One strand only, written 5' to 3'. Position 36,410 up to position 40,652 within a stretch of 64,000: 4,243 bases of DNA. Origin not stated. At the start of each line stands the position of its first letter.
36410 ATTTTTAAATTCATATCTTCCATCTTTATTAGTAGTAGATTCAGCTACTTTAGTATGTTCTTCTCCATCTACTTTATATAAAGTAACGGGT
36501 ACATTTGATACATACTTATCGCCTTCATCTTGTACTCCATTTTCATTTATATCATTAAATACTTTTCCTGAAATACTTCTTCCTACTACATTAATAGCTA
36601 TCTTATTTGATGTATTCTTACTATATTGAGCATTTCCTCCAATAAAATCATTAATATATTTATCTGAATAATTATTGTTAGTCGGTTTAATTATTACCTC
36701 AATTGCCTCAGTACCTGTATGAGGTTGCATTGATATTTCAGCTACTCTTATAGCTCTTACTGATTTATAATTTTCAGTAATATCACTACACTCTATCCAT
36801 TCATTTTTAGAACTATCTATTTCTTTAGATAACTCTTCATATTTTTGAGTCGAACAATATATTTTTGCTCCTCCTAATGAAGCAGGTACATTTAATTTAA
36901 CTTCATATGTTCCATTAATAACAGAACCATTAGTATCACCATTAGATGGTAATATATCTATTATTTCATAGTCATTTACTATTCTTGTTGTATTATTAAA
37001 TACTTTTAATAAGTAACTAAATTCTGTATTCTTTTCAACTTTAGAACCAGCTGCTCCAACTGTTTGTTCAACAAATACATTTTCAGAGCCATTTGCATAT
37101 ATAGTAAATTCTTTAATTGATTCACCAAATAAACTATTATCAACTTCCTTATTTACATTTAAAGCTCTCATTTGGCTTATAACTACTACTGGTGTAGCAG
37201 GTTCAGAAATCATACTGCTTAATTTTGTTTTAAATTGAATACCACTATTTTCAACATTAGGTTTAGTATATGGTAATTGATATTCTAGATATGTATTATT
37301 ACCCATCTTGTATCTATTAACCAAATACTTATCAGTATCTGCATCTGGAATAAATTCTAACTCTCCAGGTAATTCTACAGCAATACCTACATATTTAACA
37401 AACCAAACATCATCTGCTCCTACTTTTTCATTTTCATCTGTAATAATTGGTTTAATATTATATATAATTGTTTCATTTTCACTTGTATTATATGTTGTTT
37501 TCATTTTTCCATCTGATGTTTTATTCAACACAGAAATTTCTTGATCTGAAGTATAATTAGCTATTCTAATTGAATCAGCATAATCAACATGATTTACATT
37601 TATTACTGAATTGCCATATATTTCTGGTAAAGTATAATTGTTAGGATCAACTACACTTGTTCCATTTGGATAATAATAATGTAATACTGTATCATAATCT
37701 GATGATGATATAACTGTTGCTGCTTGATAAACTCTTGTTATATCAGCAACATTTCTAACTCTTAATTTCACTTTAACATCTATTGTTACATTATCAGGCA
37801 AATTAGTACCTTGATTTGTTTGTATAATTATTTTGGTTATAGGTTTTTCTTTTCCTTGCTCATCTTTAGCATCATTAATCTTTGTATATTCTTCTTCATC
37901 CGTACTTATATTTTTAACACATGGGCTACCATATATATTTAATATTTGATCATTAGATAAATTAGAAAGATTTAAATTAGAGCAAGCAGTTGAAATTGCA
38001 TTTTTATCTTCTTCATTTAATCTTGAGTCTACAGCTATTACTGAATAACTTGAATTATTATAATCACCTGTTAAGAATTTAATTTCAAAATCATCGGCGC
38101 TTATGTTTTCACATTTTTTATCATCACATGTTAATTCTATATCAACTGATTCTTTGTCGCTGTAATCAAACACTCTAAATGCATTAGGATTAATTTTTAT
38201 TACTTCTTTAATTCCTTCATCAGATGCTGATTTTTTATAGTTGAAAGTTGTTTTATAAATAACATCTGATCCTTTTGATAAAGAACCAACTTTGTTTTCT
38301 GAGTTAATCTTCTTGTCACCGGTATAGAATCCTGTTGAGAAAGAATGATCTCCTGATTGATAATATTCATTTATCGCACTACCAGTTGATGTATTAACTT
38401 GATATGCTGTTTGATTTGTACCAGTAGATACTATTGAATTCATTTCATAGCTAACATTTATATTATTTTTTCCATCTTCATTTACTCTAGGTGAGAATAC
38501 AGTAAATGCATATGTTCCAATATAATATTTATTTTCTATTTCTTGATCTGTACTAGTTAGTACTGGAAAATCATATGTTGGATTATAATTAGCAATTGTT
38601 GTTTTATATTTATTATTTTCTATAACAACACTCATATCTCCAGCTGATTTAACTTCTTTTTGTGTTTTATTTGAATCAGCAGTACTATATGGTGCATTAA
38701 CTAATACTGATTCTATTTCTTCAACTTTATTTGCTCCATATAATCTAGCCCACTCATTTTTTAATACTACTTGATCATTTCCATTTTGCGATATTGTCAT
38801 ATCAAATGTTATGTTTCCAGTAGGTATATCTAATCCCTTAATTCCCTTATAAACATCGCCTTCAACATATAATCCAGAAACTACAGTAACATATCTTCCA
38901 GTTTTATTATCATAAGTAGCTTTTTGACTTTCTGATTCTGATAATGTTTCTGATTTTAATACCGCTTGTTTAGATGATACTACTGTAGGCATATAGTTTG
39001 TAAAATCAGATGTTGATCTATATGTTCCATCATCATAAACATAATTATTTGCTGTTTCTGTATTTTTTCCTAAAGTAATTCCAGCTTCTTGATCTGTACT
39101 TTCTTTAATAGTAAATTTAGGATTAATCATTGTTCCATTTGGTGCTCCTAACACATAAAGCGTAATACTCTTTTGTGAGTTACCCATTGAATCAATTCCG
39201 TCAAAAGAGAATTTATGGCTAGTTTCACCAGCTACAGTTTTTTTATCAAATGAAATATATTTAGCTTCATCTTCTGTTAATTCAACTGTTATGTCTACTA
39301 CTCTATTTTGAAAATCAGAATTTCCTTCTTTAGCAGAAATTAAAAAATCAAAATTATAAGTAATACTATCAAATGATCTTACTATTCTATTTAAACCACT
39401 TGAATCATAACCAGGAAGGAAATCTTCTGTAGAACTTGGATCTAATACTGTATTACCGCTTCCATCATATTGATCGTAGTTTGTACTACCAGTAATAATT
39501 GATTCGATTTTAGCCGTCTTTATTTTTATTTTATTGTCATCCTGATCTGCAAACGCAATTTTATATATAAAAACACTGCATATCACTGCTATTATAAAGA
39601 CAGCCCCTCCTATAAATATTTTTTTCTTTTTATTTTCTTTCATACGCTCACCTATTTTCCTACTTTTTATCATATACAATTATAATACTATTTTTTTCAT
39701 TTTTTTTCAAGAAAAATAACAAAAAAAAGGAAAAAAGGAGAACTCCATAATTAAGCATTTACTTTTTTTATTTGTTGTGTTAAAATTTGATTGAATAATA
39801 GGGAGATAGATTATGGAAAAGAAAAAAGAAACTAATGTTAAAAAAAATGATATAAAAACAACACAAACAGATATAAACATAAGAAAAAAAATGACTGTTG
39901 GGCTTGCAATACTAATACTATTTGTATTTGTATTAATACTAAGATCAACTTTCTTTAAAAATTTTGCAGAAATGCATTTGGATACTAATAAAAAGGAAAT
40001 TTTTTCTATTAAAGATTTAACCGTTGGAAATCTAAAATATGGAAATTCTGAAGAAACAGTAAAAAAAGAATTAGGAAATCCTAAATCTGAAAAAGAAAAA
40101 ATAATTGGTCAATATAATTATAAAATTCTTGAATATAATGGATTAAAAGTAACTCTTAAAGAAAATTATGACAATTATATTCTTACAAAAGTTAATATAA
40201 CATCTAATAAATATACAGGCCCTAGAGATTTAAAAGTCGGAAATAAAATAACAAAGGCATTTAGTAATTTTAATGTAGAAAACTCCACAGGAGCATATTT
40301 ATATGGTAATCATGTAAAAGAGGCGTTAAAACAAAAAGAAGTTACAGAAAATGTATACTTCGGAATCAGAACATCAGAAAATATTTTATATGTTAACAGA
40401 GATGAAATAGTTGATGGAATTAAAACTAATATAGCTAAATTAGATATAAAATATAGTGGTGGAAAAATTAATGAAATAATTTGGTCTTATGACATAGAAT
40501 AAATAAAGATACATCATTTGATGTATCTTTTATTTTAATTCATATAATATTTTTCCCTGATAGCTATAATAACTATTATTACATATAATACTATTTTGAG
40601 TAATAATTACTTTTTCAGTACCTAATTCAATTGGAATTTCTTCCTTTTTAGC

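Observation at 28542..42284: ~13.7-kb giant surface-protein locus inserted between ftsK and the S10 ribosomal operon, bracketed by a paralogous gene pair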

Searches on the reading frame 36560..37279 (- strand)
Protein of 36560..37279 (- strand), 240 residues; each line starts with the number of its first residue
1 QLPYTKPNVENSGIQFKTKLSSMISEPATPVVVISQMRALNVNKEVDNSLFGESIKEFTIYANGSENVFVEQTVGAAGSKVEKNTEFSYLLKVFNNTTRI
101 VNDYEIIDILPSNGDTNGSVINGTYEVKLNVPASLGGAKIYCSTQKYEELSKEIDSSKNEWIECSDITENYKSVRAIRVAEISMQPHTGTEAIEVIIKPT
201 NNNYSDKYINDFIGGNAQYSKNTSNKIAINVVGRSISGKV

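Call 34: search_protein_families(library=pfam, proteins=[window:36560-37279:-], max_evalue=1)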
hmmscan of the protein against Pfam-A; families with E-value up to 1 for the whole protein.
window:36560-37279:- (240 aa): 3 families
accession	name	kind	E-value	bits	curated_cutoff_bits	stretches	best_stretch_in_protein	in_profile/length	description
PF01441.24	Lipoprotein_6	-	0.019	15.4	27.8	1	110-232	48-161/170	Lipoprotein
PF04363.17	DUF496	-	0.094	13.3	23.2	1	166-223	27-83/93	Protein of unknown function (DUF496)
PF09765.14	FANCL_d1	-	0.1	13.1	23.8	1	122-168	29-77/89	FANCL UBC-like domain 1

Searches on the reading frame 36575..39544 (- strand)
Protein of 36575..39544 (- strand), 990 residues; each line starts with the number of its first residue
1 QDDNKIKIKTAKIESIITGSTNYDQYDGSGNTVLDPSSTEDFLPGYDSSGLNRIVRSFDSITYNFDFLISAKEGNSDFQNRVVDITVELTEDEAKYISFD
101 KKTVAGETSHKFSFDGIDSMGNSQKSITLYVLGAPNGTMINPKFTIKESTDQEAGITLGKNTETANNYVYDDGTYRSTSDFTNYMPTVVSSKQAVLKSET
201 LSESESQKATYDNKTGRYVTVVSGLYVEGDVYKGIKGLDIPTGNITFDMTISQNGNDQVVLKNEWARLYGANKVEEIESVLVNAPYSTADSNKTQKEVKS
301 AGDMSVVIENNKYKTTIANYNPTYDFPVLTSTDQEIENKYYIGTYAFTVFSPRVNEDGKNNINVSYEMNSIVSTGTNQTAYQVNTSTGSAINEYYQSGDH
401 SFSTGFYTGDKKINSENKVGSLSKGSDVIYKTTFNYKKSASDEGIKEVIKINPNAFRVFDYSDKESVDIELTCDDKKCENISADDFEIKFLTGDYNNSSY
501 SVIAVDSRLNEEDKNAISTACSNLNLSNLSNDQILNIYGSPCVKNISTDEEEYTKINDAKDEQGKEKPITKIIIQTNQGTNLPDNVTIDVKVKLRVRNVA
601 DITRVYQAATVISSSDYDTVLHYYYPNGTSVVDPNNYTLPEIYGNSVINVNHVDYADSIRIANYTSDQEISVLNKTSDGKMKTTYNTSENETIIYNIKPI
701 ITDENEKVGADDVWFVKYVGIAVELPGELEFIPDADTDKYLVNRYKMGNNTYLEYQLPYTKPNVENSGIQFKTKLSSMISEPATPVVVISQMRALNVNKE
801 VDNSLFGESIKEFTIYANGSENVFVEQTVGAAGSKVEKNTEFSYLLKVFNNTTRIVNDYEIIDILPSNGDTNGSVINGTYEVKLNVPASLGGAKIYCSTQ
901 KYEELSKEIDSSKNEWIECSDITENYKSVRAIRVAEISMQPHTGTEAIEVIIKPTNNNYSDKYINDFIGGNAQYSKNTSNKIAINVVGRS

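Call 56: predict_structure(alignment_id=A4)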
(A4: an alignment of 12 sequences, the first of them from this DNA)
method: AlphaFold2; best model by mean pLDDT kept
length: 990 residues; sequences in the alignment: 12
mean_pLDDT: 80.6   pTM: 0.53
mean pLDDT of the five models: 80.6, 80.5, 79.2, 75.6, 74.5
residues with pLDDT >= 90: 228; 70-90: 599; 50-70: 134; < 50: 29
segments of 3 or more residues with pLDDT < 50: 628-636, 639-644, 649-651
pLDDT, mean of each block of 10 residues (from residue 1): 80 79 52 54 54 59 89 82 93 86 85 90 89 77 91 89 83 83 61 86 76 84 89 74 89 89 92 85 91 86 90 90 85 89 93 78 89 80 84 68 82 65 86 78 85 89 85 81 91 86 77 71 76 76 75 88 87 92 86 88 77 87 64 46 47 63 80 88 85 89 80 73 92 79 90 87 78 87 90 75 61 89 84 81 89 85 81 84 83 80 63 71 67 86 86 87 87 74 75
secondary structure, 60 per line:
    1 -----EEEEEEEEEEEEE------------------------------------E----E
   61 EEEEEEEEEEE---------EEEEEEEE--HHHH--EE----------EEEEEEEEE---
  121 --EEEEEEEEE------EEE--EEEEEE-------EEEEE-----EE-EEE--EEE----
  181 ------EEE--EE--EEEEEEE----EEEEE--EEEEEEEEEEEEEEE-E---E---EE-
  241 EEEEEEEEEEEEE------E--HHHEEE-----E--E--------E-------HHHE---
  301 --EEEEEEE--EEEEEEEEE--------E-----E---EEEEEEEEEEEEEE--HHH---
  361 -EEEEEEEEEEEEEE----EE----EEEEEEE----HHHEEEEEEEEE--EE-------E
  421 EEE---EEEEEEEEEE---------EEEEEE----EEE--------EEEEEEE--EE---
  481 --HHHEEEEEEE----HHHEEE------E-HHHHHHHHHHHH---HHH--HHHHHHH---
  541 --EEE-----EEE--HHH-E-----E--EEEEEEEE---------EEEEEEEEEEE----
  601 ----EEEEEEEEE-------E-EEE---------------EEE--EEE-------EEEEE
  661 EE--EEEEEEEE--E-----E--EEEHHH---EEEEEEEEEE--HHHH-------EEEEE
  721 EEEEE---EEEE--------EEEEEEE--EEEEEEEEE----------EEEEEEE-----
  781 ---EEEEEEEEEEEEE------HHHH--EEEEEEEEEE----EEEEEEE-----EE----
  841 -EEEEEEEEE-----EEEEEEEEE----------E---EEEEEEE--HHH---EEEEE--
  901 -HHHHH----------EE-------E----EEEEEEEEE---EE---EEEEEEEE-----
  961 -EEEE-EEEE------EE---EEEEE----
elements in order (helices of 4 or more, strands of 3 or more residues): E6-18 E60-71 E81-88 H91-94 E109-117 E123-131 E138-140 E143-148 E156-160 E169-171 E174-176 E187-189 E196-202 E207-211 E214-228 E241-253 E266-268 E303-309 E312-320 E339-352 E362-375 E386-392 E400-408 E420-423 E427-436 E446-451 E456-458 E467-473 E486-492 E500-502 H511-522 H531-537 E543-545 E551-553 E569-576 E586-596 E605-613 E623-625 E641-643 E646-648 E656-662 E665-672 E684-686 E693-702 H705-708 E716-725 E729-732 E741-747 E750-758 E769-775 E784-796 H803-806 E809-818 E823-829 E842-850 E856-864 E879-885 E894-898 H902-906 E931-939 E948-955 E962-965 E967-970 E982-986
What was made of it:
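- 35117..39643 (-): G2, 1508 aa from Met13 (the longest ORF runs to 39679). It comprises a signal peptide or signal anchor, a stalk of Ig-like beta-sandwich domains (nt 36575-39544), an SdrD_B domain (36278-36574), a DUF11-like domain and a C-terminal DUF6273-like head (35120-35794). It has no C-terminal anchor. AF2 model with pLDDT 80.6, all beta (call 56).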

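Call 58: fold_search(model_id=the predicted structure, library=pdb)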
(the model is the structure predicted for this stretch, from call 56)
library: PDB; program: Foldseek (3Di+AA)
matches with E <= 10: 1808; with E <= 0.001: 392
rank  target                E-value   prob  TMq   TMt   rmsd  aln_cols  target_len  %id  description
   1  8beg_B                2.6e-21  1.00  0.14  0.19  33.4       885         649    7  Structure of Ig-like domains from PrgB (released 2022-11-30)
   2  8t2v_A                5.0e-15  1.00  0.15  0.16  23.8       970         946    8  Cryo-EM Structures of Full-length Integrin alphaIIbbeta3 in Native Lipids (released 2023-07-26)
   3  3ije_A                2.2e-14  1.00  0.15  0.16  23.6      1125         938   10  Crystal structure of the complete integrin alhaVbeta3 ectodomain plus an Alpha/beta transmembrane fragment (released 2009-09-29)
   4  9e8a_A                2.6e-14  1.00  0.15  0.15  22.9       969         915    8  Integrin aIIbb3 bent conformation from human platelet membrane crude preparation (released 2025-10-15)
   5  1jv2_A                3.3e-14  1.00  0.16  0.16  24.1      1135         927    9  CRYSTAL STRUCTURE OF THE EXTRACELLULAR SEGMENT OF INTEGRIN ALPHAVBETA3 (released 2001-10-17)
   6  8xen_A                3.7e-14  1.00  0.13  0.13  44.7      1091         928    9  Cryo-EM structure of integrin ITGAV/ITGB3 complex, conformation 4 (released 2024-12-18)
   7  9fx3_A                6.7e-14  1.00  0.13  0.12  41.5      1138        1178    8  Structure of active human CD109 (released 2025-03-19)
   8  8s3o_A                9.6e-14  1.00  0.13  0.10  39.9      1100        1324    8  Structure of native human CD109 (released 2025-03-05)
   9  4g1m_A                1.1e-13  1.00  0.14  0.15  24.3      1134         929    9  Re-refinement of alpha V beta 3 structure (released 2012-12-12)
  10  4mmz_A                1.2e-13  1.00  0.14  0.14  25.1      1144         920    9  Integrin AlphaVBeta3 ectodomain bound to an antagonistic tenth domain of Fibronectin (released 2014-03-26)
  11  9fx2                  1.8e-13  1.00  0.13  0.12  41.4      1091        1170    9  Structure of methylamine activated CD109 (released 2025-03-19)
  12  6avq_A                2.7e-13  1.00  0.13  0.14  25.0      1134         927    8  The Therapeutic Antibody LM609 Selectively Inhibits Ligand Binding to Human alpha-V beta-3 Integrin via Steric Hindran (released 2017-11-01)
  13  4mmx_A                2.9e-13  1.00  0.14  0.15  24.3      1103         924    8  Integrin AlphaVBeta3 ectodomain bound to the tenth domain of Fibronectin (released 2014-03-26)
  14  4nen_A                3.8e-13  1.00  0.13  0.12  24.2       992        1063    7  An internal ligand-bound, metastable state of a leukocyte integrin, aXb2 (released 2014-01-15)
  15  6avr_A                4.4e-13  1.00  0.13  0.14  24.6      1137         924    7  Human alpha-V beta-3 Integrin (intermediate conformation) in complex with the therapeutic antibody LM609 (released 2017-11-01)
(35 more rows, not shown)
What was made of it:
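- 35117..39643 (-): Foldseek hits to PrgB Ig-like domains, AgI/II C123 and integrin legs (call 58).
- Confident all-beta model matching PrgB and AgI/II Ig-like stalks (calls 56, 58). The best structural match for the G2 stalk is PrgB, the Enterococcus aggregation substance (call 58).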

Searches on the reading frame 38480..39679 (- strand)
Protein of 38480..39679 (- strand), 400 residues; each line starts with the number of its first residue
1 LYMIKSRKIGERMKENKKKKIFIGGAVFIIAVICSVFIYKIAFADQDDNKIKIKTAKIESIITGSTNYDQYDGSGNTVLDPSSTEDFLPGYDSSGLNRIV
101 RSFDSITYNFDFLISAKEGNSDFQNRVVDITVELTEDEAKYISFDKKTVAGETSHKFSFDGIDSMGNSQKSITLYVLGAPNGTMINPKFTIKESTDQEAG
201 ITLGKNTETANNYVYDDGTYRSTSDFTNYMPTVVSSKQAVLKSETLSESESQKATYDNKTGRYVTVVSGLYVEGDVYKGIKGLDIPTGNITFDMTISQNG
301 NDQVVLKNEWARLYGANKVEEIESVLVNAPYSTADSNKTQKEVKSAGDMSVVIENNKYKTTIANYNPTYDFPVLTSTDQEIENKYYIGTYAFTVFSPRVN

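Call 34: search_protein_families(library=pfam, proteins=[window:38480-39679:-], max_evalue=1)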
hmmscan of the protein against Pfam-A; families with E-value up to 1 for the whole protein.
window:38480-39679:- (400 aa): 2 families
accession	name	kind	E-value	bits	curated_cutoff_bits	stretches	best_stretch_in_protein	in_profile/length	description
PF06594.17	HCBP_related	-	0.0063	16.9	21.4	1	299-323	8-31/42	Haemolysin-type calcium binding protein related domain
PF05738.19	Cna_B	-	0.11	13.4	22.3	1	120-173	11-62/87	Cna protein B-type domain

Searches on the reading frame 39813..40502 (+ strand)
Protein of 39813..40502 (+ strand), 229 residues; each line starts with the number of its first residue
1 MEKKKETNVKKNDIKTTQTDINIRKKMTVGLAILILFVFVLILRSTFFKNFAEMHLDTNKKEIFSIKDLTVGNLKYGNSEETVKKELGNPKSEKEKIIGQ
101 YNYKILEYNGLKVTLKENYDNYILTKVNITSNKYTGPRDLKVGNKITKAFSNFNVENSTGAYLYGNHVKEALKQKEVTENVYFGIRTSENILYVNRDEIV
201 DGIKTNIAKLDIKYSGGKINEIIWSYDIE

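Call 4: search_protein_families(library=pfam, proteins=[window:39813-40502:+], max_evalue=0.01)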
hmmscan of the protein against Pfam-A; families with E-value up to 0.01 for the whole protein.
window:39813-40502:+ (229 aa): 0 families

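Call 5: search_protein_families(library=ncbifam, proteins=[window:39813-40502:+], max_evalue=0.01)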
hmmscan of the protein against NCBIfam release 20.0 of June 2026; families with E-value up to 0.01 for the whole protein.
window:39813-40502:+ (229 aa): 0 families

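Call 34: search_protein_families(library=pfam, proteins=[window:39813-40502:+], max_evalue=1)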
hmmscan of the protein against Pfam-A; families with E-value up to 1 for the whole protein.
window:39813-40502:+ (229 aa): 3 families
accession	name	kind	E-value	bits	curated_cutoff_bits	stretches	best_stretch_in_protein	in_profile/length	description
PF06624.17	RAMP4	-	0.041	14.3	24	1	8-42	16-49/60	Ribosome associated membrane protein RAMP4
PF14899.11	DUF4492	-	0.061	13.7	27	1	33-64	25-57/63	Domain of unknown function (DUF4492)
PF00060.32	Lig_chan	-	0.097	12.9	30.8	1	26-85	65-114/146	Ligand-gated ion channel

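Call 54: search_solved_structures(query=window:39813-40502:+, max_evalue=1)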
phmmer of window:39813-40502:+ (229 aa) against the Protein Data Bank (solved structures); distinct sequences matched with E-value up to 1: 1.
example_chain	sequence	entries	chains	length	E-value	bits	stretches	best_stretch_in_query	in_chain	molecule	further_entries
2mv4_A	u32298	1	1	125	0.45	13.6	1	140-196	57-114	Matrix protein p10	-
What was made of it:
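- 39813..40502 (+): small229, a single-pass membrane protein with an extracellular domain of about 170 aa that matches no known family. It is a conserved companion of the giants. No Pfam, NCBIfam or PDB match (calls 4, 5, 34, 54).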

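Call 72: find_related_loci(query=A5, collection=metagenome_contigs, flank=8000)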
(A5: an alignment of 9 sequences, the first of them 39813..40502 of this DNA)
Query A5 (229 aa) in metagenome_contigs; peptide patterns used: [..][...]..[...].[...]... (x = any residue, [..] = any of these).
204 stretches matched a pattern; 19 encode a relative of the query (tblastn E <= 1e-3); 19 distinct loci.
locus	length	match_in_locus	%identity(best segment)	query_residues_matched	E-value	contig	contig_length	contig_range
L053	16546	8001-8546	49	48-229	1e-52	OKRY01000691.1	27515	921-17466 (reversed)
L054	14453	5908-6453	49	48-229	3e-52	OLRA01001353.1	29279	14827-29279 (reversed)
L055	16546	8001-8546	49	48-229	3e-52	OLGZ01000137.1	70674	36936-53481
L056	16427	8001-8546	48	48-229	2e-52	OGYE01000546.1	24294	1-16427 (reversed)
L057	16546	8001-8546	49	48-229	5e-52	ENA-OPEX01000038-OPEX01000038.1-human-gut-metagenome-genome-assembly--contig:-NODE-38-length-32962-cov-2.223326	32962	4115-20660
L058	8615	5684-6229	49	48-229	1e-51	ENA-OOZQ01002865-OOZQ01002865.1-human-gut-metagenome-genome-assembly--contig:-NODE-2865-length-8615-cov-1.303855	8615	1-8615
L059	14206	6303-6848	48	48-229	1e-51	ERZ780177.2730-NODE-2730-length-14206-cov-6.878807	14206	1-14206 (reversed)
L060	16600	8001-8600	42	31-229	4e-50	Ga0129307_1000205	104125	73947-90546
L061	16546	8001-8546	47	48-229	4e-48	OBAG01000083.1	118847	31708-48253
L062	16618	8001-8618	45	26-229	3e-48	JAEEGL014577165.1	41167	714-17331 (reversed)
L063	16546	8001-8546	47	48-229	4e-48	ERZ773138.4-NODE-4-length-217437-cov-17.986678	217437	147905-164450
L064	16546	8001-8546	47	48-229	2e-47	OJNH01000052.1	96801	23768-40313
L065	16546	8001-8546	47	48-229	2e-47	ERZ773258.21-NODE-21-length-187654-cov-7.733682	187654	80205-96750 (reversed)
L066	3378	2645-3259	42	27-229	6e-44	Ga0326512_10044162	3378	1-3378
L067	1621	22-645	41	24-229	2e-44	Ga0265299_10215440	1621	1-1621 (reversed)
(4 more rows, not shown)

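Call 77: search_protein_families(library=pfam, proteins=[L063:2003-2542:+, L063:2545-3900:+, L063:13692-15644:-, L063:13221-13652:-, L063:85-663:+, L063:1122-1526:-, L063:1523-1924:-, L055:2768-4100:+, L055:15275-16252:-, L060:3770-5100:+], max_evalue=0.001)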
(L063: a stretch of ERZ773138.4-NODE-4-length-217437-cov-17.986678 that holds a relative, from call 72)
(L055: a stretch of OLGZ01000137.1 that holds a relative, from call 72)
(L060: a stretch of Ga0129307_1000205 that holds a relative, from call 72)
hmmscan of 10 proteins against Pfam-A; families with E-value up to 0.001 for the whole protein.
L063:2003-2542:+ (179 aa): 0 families

L063:2545-3900:+ (452 aa): 0 families

L063:13692-15644:- (650 aa): 6 families
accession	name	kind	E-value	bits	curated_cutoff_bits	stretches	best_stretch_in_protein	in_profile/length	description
PF17757.6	UvrB_inter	-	5.3e-32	110.2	22.9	1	156-246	1-91/91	UvrB interaction domain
PF12344.14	UvrB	-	1.1e-20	73.6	27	1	549-591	1-43/43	Ultra-violet resistance protein B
PF00271.37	Helicase_C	-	5.8e-19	68.8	23.5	1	429-542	3-109/110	Helicase conserved C-terminal domain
PF04851.21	ResIII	-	2.4e-12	47.5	22.5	1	8-84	2-83/164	Type III restriction enzyme, res subunit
PF00270.35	DEAD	-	3.9e-06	27.1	26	1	13-84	3-77/167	DEAD/DEAH box helicase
PF02151.25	UVR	-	4e-05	23.6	21.5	1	616-642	2-28/36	UvrB/uvrC motif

L063:13221-13652:- (143 aa): 0 families

L063:85-663:+ (192 aa): 0 families

L063:1122-1526:- (134 aa): 1 family
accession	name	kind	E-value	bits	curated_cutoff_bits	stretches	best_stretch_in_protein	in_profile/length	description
PF10825.13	DUF2752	-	1.9e-17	63.5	27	1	37-81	1-45/49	Protein of unknown function (DUF2752)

L063:1523-1924:- (133 aa): 3 families
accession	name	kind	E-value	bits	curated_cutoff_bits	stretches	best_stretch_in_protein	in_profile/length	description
PF13828.11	DUF4190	-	4.5e-10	39.6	35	1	57-117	2-62/62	Domain of unknown function (DUF4190)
PF13240.11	Zn_Ribbon_1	-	1.2e-05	25.4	25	1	12-32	1-21/23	zinc-ribbon domain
PF13248.11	Zn_ribbon_3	-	0.00036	20.3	27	1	13-32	5-24/26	zinc-ribbon domain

L055:2768-4100:+ (444 aa): 0 families

L055:15275-16252:- (325 aa): 2 families
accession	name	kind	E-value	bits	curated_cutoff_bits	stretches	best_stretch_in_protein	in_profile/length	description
PF02661.23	Fic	-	2.3e-18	67.2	24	1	103-201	3-93/93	Fic/DOC family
PF13412.12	HTH_24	-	4.5e-10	39.4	21.9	1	266-312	2-48/48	Winged helix-turn-helix DNA-binding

L060:3770-5100:+ (443 aa): 1 family
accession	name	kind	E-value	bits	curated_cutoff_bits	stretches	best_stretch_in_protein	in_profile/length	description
PF17802.7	SpaA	-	8.9e-16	58.3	23.1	1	224-282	12-68/91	Prealbumin-like fold domain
